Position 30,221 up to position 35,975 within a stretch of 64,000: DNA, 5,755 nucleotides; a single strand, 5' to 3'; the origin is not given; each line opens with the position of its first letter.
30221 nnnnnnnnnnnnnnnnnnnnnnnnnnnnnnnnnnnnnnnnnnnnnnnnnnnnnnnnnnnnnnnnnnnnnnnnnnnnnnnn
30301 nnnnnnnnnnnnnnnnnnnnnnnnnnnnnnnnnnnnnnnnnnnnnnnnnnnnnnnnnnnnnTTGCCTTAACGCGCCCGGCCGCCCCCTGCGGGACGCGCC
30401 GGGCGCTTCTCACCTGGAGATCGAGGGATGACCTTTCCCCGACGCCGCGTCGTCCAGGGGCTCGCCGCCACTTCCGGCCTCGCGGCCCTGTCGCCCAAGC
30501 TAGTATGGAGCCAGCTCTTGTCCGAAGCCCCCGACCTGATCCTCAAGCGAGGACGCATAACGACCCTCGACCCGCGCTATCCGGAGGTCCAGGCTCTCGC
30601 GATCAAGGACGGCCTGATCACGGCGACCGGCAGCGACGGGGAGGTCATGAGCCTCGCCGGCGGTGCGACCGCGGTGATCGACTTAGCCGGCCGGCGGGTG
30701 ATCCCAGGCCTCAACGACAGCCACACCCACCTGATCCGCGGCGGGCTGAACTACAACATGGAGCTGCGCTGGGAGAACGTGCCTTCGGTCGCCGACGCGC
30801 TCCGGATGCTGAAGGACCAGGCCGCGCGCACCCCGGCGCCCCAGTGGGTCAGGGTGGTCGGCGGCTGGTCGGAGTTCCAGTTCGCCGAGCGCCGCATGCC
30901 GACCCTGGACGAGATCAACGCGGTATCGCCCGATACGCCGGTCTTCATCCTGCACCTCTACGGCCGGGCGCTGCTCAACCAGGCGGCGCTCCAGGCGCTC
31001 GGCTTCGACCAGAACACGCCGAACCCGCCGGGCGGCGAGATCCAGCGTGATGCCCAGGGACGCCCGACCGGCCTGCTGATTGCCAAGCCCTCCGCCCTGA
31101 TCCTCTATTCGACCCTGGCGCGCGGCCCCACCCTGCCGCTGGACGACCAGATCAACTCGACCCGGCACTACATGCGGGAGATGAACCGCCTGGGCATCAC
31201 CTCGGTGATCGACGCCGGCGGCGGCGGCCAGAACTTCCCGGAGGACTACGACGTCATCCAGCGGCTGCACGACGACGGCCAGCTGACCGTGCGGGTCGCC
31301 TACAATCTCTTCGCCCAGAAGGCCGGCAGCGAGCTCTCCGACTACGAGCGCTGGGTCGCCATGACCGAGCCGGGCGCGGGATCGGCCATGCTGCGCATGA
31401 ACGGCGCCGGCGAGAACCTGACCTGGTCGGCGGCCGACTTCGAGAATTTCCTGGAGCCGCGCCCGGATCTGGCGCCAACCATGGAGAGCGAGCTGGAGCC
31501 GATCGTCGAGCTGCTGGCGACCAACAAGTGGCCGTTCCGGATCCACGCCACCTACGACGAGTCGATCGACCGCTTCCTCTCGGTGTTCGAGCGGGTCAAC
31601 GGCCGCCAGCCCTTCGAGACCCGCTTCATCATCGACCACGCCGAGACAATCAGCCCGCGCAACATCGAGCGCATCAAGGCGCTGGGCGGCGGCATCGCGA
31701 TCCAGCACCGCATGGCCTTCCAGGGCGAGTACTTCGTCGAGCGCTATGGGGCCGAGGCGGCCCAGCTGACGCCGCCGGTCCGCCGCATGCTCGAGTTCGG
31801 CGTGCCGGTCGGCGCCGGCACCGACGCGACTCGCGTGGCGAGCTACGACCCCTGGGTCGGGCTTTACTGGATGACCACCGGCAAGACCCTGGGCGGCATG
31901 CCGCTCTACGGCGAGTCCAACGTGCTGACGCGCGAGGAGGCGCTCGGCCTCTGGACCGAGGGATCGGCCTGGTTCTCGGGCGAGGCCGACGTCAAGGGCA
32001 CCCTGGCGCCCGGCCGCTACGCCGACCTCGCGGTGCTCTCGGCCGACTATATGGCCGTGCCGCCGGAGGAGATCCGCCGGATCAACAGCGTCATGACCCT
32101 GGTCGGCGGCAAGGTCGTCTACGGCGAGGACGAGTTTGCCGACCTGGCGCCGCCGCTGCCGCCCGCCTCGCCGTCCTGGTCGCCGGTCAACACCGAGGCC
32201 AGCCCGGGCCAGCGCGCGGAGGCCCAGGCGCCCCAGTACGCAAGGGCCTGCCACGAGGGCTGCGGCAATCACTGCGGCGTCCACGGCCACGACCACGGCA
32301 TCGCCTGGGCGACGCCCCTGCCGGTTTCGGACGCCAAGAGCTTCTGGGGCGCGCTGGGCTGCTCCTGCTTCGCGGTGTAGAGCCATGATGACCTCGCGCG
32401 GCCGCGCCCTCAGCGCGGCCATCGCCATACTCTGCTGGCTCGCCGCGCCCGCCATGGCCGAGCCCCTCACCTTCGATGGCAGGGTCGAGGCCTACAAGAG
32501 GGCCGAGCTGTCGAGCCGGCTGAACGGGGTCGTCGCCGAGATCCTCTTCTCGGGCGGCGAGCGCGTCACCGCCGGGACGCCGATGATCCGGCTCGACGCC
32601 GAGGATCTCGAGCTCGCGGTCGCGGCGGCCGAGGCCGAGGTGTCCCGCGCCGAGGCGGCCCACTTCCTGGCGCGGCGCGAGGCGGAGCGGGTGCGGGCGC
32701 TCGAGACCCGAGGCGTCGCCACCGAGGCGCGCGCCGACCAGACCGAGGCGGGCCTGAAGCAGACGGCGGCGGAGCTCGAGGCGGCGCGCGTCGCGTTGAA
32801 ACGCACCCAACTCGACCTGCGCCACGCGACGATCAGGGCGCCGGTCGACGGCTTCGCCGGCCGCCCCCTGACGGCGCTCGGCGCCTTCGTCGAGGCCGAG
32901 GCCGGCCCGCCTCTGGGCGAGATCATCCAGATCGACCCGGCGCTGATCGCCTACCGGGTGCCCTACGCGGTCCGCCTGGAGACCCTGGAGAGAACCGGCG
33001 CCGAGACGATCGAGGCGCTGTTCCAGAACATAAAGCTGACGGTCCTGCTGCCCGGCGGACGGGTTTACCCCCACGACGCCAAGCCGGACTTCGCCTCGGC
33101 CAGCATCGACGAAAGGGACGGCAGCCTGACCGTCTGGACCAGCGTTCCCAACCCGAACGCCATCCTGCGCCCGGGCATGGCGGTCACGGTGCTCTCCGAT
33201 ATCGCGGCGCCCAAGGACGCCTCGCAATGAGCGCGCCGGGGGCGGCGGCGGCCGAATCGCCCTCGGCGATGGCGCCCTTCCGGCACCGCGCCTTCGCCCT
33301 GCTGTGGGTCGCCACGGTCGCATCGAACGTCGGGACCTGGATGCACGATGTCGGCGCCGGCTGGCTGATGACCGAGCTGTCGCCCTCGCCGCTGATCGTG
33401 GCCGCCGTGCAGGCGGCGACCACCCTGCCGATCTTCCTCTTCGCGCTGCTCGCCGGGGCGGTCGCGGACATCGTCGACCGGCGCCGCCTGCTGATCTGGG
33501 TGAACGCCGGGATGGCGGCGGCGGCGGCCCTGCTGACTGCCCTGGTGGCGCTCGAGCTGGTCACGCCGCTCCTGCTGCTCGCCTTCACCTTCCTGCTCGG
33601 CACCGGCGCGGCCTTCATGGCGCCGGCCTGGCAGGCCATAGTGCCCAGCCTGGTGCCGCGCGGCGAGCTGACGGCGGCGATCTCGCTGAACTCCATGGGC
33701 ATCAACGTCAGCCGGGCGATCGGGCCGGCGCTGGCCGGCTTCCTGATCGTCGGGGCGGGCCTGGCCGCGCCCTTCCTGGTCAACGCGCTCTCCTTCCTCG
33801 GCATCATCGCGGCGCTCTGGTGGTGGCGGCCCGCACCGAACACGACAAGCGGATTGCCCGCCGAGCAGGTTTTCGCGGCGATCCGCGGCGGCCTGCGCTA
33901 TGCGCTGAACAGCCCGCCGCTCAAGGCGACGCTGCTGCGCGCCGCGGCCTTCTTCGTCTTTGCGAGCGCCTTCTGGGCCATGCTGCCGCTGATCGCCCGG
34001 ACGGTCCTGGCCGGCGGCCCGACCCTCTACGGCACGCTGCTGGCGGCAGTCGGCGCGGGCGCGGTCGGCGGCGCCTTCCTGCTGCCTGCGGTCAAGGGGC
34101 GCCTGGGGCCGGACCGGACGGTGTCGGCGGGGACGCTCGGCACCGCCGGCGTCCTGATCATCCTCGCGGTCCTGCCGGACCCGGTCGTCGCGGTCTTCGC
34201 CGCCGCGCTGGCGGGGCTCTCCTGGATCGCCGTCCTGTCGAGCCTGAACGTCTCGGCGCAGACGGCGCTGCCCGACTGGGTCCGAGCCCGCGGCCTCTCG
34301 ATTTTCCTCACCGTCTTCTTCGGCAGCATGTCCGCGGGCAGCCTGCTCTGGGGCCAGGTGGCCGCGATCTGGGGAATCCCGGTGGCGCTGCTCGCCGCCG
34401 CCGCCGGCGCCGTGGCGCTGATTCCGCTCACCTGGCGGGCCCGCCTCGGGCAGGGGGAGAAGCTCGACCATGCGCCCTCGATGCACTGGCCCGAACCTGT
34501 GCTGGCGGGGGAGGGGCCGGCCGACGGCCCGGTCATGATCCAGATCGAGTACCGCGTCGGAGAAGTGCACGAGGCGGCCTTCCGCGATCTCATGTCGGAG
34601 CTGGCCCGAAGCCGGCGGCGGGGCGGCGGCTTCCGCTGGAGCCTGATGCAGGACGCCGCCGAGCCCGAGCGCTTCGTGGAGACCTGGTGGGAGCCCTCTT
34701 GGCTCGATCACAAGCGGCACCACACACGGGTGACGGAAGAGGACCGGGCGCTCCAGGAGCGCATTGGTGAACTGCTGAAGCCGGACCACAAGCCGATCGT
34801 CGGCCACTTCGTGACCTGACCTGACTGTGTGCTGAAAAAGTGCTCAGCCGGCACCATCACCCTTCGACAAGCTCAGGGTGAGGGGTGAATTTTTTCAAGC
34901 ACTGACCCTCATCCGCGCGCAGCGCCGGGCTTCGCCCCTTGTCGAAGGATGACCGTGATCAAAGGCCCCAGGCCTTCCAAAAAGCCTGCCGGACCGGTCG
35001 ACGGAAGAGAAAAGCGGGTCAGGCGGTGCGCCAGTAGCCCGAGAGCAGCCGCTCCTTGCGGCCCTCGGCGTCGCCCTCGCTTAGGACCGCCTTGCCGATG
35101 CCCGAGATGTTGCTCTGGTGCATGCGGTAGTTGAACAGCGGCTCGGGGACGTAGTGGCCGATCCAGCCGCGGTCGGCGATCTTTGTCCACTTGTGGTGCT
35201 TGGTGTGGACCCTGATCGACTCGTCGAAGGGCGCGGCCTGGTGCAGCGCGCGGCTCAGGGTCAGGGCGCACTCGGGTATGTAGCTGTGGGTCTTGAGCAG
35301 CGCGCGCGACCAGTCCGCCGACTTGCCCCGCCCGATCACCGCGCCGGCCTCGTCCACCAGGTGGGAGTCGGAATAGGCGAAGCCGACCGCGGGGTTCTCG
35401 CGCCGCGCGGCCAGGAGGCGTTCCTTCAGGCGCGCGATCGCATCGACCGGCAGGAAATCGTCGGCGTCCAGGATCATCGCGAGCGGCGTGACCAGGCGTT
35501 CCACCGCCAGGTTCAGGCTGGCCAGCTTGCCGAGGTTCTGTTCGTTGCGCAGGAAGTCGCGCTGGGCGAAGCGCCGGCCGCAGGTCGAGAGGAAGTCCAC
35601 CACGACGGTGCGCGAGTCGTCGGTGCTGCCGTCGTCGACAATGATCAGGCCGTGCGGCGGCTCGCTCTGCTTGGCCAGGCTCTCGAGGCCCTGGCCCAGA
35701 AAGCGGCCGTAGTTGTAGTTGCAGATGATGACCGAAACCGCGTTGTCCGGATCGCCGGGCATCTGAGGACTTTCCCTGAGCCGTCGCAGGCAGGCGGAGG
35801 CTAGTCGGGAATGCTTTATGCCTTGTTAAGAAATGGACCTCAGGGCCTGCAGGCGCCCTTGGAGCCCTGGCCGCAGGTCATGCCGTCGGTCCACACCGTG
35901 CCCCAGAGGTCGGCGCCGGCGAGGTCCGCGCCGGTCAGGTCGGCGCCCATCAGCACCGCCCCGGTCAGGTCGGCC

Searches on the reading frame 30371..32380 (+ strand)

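Call 71: search_protein_families(library=pfam, proteins=[window:30371-32380:+], max_evalue=0.00001)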
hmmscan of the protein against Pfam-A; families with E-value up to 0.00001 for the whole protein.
window:30371-32380:+ (669 aa): 2 families
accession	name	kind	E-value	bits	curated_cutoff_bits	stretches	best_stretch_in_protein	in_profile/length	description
PF07969.17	Amidohydro_3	-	1.2e-135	454.1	29.7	1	102-584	2-472/472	Amidohydrolase family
PF01979.26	Amidohydro_1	-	6.4e-09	36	25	1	412-583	185-345/345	Amidohydrolase family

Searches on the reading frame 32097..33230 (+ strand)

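Call 72: search_protein_families(library=pfam, proteins=[window:32097-33230:+], max_evalue=0.01)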
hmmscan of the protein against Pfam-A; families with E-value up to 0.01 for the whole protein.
window:32097-33230:+ (377 aa): 2 families
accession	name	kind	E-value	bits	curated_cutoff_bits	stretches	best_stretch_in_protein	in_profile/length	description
PF13437.12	HlyD_3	-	2.1e-05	25.7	22.2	0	245-360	1-106/106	HlyD family secretion protein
PF16576.10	HlyD_D23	-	0.00037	20.3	30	0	128-253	10-118/214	Barrel-sandwich domain of CusB or HlyD membrane-fusion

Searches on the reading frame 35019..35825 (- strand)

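Call 72: search_protein_families(library=pfam, proteins=[window:35019-35825:-], max_evalue=0.01)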
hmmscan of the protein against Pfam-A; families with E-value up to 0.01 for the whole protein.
window:35019-35825:- (268 aa): 3 families
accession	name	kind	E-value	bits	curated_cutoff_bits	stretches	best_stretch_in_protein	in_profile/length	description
PF00535.33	Glycos_transf_2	-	2.4e-19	70.3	23.3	1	31-189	1-159/168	Glycosyl transferase family 2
PF10111.15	Glyco_tranf_2_2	-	5.9e-08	33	27.3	1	31-177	1-147/276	Glycosyltransferase like family 2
PF13641.12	Glyco_tranf_2_3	-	5.2e-07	30.3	27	1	30-137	3-111/230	Glycosyltransferase like family 2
